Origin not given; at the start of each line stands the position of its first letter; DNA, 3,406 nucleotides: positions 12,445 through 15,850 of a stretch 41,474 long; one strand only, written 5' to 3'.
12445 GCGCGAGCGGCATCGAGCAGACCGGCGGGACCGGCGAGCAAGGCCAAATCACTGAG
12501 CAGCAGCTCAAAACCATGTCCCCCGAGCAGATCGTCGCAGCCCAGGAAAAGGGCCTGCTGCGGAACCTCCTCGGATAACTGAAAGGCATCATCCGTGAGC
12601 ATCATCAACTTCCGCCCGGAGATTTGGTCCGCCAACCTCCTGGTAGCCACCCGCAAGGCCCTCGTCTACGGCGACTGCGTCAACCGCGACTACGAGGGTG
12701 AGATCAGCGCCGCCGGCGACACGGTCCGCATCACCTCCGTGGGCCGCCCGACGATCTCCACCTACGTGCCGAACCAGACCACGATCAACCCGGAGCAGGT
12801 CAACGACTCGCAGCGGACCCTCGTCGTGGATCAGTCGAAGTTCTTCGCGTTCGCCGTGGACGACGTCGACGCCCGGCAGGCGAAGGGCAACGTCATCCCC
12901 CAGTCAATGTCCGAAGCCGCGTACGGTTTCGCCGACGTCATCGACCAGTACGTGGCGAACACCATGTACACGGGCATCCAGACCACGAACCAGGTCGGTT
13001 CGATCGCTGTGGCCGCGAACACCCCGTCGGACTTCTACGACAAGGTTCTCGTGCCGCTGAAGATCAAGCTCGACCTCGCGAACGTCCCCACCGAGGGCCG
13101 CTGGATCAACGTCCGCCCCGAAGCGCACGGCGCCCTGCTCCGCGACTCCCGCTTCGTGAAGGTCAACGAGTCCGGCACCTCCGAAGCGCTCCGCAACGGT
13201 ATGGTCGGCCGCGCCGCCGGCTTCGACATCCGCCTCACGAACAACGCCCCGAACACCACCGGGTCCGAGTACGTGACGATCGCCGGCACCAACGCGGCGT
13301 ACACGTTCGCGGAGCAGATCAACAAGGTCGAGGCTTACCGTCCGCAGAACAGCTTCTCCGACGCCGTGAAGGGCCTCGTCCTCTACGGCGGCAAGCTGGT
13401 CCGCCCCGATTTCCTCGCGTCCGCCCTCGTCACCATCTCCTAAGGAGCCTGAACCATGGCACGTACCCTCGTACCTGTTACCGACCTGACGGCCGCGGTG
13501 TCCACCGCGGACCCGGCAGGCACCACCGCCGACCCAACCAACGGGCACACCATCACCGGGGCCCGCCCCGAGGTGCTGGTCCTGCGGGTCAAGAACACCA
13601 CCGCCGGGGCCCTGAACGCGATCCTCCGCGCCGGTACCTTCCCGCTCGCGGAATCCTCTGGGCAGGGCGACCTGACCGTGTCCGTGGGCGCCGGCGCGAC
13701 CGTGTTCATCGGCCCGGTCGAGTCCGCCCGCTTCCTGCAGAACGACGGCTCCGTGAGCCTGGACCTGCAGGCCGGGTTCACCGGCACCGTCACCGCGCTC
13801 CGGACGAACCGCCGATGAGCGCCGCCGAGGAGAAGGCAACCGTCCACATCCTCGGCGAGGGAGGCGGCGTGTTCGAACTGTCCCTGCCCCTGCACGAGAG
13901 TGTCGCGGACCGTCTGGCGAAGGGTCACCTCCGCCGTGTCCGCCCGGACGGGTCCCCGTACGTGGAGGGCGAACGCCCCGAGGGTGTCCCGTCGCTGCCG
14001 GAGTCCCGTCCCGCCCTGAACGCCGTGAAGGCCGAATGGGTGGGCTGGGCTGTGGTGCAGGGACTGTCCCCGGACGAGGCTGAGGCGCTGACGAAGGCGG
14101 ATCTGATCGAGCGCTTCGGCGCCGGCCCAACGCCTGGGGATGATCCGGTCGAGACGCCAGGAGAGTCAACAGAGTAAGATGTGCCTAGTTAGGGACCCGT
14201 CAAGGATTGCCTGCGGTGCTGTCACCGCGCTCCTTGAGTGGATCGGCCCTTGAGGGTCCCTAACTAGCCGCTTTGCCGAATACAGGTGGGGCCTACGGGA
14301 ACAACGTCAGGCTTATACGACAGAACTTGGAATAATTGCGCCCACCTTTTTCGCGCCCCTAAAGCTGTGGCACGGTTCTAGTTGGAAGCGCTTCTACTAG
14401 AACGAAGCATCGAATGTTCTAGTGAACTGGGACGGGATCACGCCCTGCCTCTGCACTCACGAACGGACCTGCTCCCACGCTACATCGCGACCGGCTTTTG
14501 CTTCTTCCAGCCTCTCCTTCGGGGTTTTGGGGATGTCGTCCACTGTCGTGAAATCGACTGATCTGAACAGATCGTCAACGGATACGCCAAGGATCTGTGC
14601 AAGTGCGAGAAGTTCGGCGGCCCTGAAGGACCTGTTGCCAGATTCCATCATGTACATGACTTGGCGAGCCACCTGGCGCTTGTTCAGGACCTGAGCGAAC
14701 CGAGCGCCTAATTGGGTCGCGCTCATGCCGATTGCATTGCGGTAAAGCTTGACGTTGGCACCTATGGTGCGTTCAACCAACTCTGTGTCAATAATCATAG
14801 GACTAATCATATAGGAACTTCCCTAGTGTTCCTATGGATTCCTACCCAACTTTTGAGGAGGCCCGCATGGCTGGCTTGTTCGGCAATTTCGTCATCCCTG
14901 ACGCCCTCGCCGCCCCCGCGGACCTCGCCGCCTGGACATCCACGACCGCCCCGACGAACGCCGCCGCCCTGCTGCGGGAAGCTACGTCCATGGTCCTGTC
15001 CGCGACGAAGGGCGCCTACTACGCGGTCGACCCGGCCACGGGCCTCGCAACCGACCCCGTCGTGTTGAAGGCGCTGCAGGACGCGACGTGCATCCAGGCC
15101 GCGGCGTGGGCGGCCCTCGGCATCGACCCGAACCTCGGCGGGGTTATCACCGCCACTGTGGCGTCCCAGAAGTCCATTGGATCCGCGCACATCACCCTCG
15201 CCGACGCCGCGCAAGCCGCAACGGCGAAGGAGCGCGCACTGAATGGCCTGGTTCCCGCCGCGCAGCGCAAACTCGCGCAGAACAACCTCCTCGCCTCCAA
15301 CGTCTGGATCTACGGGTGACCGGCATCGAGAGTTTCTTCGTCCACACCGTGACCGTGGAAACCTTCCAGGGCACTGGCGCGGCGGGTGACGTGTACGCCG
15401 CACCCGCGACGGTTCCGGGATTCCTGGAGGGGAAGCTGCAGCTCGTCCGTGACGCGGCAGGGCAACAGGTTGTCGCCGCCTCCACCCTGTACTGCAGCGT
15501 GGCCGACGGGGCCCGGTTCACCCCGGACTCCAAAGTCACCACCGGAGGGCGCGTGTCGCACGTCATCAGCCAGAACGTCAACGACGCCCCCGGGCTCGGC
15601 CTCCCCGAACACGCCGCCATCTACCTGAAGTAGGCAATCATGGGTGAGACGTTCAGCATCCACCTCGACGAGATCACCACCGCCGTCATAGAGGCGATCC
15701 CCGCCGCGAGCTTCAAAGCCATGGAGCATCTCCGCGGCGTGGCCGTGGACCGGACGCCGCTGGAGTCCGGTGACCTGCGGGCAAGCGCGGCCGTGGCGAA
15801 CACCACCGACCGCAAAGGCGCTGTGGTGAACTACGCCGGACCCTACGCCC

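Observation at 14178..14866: Low-GC, reverse-oriented XRE regulator cassette inserted between the capsid and connector genes, with its own palindromes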

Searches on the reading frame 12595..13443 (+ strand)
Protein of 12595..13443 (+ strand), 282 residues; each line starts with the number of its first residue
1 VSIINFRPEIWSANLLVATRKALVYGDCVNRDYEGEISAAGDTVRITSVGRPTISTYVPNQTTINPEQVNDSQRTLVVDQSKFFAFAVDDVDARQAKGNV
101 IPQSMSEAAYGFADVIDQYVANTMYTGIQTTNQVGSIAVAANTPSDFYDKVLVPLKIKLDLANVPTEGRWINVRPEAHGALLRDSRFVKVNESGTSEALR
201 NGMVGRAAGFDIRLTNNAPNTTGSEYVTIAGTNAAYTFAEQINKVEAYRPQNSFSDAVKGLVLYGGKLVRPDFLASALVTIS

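Call 5: search_protein_families(library=pfam, proteins=[window:12595-13443:+], max_evalue=0.1)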
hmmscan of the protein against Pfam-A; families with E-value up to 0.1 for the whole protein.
window:12595-13443:+ (282 aa): 0 families

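Call 10: search_dna_similar(query=window:12595-13443:+, collection=phages, mode=protein, max_rows=30)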
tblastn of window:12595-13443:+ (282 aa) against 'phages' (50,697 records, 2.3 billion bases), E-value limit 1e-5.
Records with a match: 450; places in all: 450; records where one place covers at least 80% of the query: 393.
Best place of each record, by identity: <60% 450.
By first word of the organism name: Mycobacterium 284; Vibrio 43; Brevibacterium 32; Streptomyces 11; Bacillus 11; Roseobacter 11; Clostridium 10; Rhizobium 7; Pelagibacter 4; Leptolyngbya 3; and 22 more.
By host as written in the record: Mycobacterium smegmatis mc2 155 189; Mycobacterium smegmatis mc#155 39; Brevibacterium aurantiacum SMQ-1335 32; Vibrio parahaemolyticus 15; Mycobacterium smegmatis mc2155 10; - 9; Clostridium perfringens 9; Mycobacterium smegmatius mc2 155 8; and 90 more.
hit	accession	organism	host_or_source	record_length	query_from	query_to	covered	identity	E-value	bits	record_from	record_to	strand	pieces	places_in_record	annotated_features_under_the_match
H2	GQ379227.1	Streptomyces phage phiSASD1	Streptomyces avermitilis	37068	1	275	98%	50.2%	3e-77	260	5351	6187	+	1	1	27: gp27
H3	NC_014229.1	Streptomyces phage phiSASD1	Streptomyces avermitilis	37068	1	275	98%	50.2%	3e-77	260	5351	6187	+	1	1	27: major head protein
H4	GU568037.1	Deep-sea thermophilic phage D6E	-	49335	1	275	98%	45.6%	5e-69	237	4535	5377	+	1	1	capsid protein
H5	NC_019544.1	Deep-sea thermophilic phage D6E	-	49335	1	275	98%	45.6%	5e-69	237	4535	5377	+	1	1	major head protein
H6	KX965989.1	Aeribacillus phage AP45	Aeribacillus pallidus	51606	1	275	98%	44.2%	1e-68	236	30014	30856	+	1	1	capsid protein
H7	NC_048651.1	Aeribacillus phage AP45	Aeribacillus pallidus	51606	1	275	98%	44.2%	1e-68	236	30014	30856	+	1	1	major head protein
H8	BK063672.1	Caudoviricetes sp. vir515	Methanosarcinales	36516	1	282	100%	42.5%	9e-68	233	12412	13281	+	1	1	major head protein | hypothetical protein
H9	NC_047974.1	Gordonia phage Jace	Rhodococcus erythropolis RIA 643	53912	1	282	100%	40.7%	2e-59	209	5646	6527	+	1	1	6: major capsid protein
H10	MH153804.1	Gordonia phage Jace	Rhodococcus erythropolis RIA 643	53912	1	282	100%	40.7%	2e-59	209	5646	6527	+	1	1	6: major capsid protein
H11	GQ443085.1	Clostridium phage phiCP26F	Clostridium perfringens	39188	1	274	97%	41.6%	2e-60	212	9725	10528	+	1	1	phi26F_gp11: P22 coat protein 5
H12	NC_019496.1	Clostridium phage phiCP26F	Clostridium perfringens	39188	1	274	97%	41.6%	2e-60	212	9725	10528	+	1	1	phi26F_gp11: major head protein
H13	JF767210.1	Clostridium phage phiCP9O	Clostridium perfringens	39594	1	274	97%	41.6%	2e-60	212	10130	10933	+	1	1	P22 coat protein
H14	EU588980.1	Clostridium phage phiCP39-O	Clostridium perfringens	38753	1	276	98%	40.6%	5e-60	211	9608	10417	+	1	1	Gp6-like protein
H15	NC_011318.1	Clostridium phage phiCP39-O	Clostridium perfringens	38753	1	276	98%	40.6%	5e-60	211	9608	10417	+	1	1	Gp6-like protein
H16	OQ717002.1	Clostridium phage vB_CpeS-17DYC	Clostridium perfringens 012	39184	1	276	98%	39.6%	8e-56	199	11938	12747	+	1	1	hypothetical protein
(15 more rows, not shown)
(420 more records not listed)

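Call 11: get_annotated_region(hit=H3, flank=4000)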
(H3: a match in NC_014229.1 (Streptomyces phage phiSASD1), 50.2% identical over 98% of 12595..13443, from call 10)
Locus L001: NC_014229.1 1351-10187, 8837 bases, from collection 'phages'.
description: Streptomyces phage phiSASD1, complete genome.
organism: Streptomyces phage phiSASD1 (NCBI taxid 747763)
taxonomy: Viruses; Duplodnaviria; Heunggongvirae; Uroviricota; Caudoviricetes; Sasdunavirus; Sasdunavirus SASD1
host: Streptomyces avermitilis; source: -; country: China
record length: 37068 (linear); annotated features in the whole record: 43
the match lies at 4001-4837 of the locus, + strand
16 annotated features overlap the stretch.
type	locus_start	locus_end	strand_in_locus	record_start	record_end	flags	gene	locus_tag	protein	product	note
CDS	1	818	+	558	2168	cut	22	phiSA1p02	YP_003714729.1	terminase large subunit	-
CDS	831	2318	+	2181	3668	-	23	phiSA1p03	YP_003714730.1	portal protein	-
CDS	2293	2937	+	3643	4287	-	24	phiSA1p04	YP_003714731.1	head maturation protease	-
CDS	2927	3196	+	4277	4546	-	25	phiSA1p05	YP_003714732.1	gp25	-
CDS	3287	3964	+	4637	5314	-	26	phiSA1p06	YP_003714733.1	head scaffolding protein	-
CDS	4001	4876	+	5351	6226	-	27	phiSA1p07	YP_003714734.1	major head protein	capsid protein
CDS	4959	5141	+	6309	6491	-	28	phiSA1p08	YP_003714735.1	gp28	-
CDS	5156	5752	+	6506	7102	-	29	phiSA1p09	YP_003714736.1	head-tail adaptor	-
CDS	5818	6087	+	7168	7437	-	30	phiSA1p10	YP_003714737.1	gp30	-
CDS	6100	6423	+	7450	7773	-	31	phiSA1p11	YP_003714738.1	tail protein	putative tail-related protein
CDS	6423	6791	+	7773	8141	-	32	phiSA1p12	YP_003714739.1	tail completion or Neck1 protein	TP901-1_ORF40 superfamily protein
CDS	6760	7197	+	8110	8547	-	33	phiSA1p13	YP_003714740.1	tail terminator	-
CDS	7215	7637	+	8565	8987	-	34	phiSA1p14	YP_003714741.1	major tail protein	putative major tail protein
CDS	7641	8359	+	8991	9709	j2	35.1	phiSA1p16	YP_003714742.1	tail protein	-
CDS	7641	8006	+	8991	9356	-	35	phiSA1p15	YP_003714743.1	tail assembly chaperone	-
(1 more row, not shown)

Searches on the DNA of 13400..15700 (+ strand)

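Call 4: search_dna_similar(query=window:13400-15700:+, collection=phages, mode=near, max_rows=30)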
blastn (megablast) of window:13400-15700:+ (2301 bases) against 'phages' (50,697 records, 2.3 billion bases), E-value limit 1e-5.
No match.

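Call 21: search_rna_families(source=window, start=13900, end=15000, threshold=evalue, max_evalue=1)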
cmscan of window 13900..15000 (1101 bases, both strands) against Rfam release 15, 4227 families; matches with E-value up to 1: 2.
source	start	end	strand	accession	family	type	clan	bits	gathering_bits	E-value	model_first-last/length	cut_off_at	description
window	14181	14271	+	RF02963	DUF3800-IV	Gene; sRNA;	-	89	60.7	6.3e-16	1-91/91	no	DUF3800-IV RNA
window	14843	14961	-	RF01740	gyrA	Cis-reg;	-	17.5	45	0.35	1-88/88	no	gyrA RNA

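Call 31: search_dna_similar(query=window:14181-14271:+, collection=phages, mode=distant, max_evalue=1, max_rows=40)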
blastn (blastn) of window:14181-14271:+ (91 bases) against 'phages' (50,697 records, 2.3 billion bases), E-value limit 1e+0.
Records with a match: 2; places in all: 2; records where one place covers at least 80% of the query: 0.
Best place of each record, by identity: 90-95% 2.
By first word of the organism name: Streptococcus 2.
By host as written in the record: Streptococcus dysgalactiae ERR085045 1; Streptococcus dysgalactiae UT-5345 1.
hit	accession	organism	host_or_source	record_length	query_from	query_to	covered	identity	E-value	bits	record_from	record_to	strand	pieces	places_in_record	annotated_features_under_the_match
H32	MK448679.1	Streptococcus phage Javan137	Streptococcus dysgalactiae ERR085045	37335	20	44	27%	92.0%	8e-1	37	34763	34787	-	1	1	lysin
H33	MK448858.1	Streptococcus phage Javan166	Streptococcus dysgalactiae UT-5345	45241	20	44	27%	92.0%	8e-1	37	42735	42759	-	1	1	lysin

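Call 46: search_rna_families(sources=[L092, L052, L077, L075, L002], threshold=evalue, max_evalue=0.01)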
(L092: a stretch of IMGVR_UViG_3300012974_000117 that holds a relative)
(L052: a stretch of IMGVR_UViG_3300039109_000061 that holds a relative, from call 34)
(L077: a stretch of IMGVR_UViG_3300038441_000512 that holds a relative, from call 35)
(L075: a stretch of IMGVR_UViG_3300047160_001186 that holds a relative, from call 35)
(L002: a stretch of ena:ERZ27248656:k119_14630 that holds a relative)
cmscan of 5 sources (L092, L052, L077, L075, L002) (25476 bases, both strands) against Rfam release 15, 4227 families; matches with E-value up to 0.01: 0.
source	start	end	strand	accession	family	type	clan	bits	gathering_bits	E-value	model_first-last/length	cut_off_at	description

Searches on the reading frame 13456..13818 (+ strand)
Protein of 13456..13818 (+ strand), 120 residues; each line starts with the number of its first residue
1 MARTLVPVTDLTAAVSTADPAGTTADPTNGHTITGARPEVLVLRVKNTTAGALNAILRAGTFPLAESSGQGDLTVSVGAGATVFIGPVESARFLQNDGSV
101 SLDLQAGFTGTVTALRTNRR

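Call 5: search_protein_families(library=pfam, proteins=[window:13456-13818:+], max_evalue=0.1)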
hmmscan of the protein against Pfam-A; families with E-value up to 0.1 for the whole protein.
window:13456-13818:+ (120 aa): 0 families

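Call 63: search_protein_families(library=phrogs, proteins=[window:13456-13818:+], max_evalue=0.001)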
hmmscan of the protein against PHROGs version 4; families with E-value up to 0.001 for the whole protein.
window:13456-13818:+ (120 aa): 1 family
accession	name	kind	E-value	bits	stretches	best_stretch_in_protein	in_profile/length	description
phrog_24894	-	unknown function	4.2e-34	118.5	1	1-119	1-121/123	-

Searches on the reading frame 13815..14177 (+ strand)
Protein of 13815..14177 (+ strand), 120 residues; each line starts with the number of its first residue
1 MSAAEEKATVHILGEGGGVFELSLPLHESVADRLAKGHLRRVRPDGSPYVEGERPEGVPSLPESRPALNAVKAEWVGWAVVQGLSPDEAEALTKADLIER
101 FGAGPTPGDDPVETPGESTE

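Call 5: search_protein_families(library=pfam, proteins=[window:13815-14177:+], max_evalue=0.1)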
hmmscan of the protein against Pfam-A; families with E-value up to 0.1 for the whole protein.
window:13815-14177:+ (120 aa): 0 families

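Call 35: find_related_loci(query=window:13815-14177:+, collection=viral_contigs, flank=5000)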
Query window:13815-14177:+ (120 aa) in viral_contigs; peptide patterns used: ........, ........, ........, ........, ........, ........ (x = any residue, [..] = any of these).
58 stretches matched a pattern; 38 encode a relative of the query (tblastn E <= 1e-3); 38 distinct loci.
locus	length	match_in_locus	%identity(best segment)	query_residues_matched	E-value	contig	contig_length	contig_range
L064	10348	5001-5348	81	7-115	2e-58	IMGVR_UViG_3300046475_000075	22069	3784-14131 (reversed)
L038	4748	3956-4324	77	4-117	4e-58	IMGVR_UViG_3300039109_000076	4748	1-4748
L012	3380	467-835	77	4-117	4e-58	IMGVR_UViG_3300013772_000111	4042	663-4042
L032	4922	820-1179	78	3-115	4e-57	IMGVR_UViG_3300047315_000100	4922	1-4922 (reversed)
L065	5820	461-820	78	3-115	4e-57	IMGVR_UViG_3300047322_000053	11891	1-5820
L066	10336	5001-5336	80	9-120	1e-56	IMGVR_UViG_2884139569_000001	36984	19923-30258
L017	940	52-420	76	4-117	3e-60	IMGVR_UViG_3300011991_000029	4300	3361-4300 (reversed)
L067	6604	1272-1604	81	4-113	3e-56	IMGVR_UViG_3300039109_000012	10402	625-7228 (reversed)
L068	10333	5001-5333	81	4-113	3e-56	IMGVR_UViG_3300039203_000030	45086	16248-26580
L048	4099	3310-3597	91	9-104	6e-56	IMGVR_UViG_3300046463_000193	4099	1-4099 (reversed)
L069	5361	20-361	80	9-115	1e-55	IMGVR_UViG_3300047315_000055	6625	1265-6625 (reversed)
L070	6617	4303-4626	81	8-115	3e-55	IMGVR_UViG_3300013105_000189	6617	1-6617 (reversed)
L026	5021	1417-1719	83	4-104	3e-55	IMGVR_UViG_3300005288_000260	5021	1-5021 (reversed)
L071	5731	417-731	82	9-117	8e-55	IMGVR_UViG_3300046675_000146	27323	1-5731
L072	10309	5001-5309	83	9-111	5e-54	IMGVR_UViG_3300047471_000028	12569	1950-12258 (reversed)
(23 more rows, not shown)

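Call 63: search_protein_families(library=phrogs, proteins=[window:13815-14177:+], max_evalue=0.001)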
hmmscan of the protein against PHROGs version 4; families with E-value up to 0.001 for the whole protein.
window:13815-14177:+ (120 aa): 3 families
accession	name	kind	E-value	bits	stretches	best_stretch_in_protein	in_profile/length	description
phrog_2322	-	connector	1.6e-12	49.2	1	27-102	35-126/126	head-tail connector protein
phrog_12035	-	unknown function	2.8e-11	44.7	1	45-105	43-103/104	-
phrog_23232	-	unknown function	5.3e-06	28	1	46-103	18-74/76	-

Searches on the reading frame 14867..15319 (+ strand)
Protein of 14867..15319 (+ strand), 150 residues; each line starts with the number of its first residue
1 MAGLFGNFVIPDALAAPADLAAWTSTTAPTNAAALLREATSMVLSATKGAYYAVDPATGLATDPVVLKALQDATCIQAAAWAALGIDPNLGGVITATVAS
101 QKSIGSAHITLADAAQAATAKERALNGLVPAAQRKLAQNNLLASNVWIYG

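Call 5: search_protein_families(library=pfam, proteins=[window:14867-15319:+], max_evalue=0.1)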
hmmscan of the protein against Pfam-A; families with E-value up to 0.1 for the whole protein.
window:14867-15319:+ (150 aa): 0 families

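Call 34: find_related_loci(query=window:14867-15319:+, collection=viral_contigs, flank=5000)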
Query window:14867-15319:+ (150 aa) in viral_contigs; peptide patterns used: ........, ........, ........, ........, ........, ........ (x = any residue, [..] = any of these).
96 stretches matched a pattern; 61 encode a relative of the query (tblastn E <= 1e-3); 60 distinct loci.
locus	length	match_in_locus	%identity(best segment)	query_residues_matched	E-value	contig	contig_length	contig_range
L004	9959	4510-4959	80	1-150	2e-69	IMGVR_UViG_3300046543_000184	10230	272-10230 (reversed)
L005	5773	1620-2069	81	1-150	3e-66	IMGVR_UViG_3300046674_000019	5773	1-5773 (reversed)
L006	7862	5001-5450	71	1-150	1e-65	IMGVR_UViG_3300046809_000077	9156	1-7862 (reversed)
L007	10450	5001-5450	72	1-150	3e-62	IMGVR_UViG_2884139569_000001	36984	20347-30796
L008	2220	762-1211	79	1-150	2e-62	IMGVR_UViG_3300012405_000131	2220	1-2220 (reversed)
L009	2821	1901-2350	79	1-150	1e-61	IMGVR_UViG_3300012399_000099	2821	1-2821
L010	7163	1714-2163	76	1-150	3e-61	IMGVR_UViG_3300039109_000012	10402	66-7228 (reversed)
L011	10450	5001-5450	76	1-150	3e-61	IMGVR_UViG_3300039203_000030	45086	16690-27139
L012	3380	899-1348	72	1-150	3e-60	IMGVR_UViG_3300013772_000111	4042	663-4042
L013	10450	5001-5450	66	1-150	8e-60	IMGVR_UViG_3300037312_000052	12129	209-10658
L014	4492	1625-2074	73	1-150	9e-60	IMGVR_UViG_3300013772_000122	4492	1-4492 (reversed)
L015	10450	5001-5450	66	1-150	8e-60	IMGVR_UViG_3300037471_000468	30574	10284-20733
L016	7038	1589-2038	66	1-150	8e-60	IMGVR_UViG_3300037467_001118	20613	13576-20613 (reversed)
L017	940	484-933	72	1-150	3e-63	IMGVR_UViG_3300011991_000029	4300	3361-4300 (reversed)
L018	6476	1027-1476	69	1-150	8e-59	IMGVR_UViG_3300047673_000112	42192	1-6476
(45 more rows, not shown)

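Call 63: search_protein_families(library=phrogs, proteins=[window:14867-15319:+], max_evalue=0.001)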
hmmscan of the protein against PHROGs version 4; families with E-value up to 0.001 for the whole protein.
window:14867-15319:+ (150 aa): 2 families
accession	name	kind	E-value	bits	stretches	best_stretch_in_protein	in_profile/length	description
phrog_17896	-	unknown function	7.6e-13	49.6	1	14-136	94-210/230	-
phrog_541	-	connector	1.4e-10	42.2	1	17-147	6-127/129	head-tail adaptor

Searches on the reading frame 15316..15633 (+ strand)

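Call 63: search_protein_families(library=phrogs, proteins=[window:15316-15633:+], max_evalue=0.001)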
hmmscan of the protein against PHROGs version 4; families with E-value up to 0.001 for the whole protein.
window:15316-15633:+ (105 aa): 1 family
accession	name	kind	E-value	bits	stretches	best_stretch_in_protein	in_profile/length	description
phrog_3881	-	connector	6.1e-23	82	1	4-104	5-104/105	head-tail connector protein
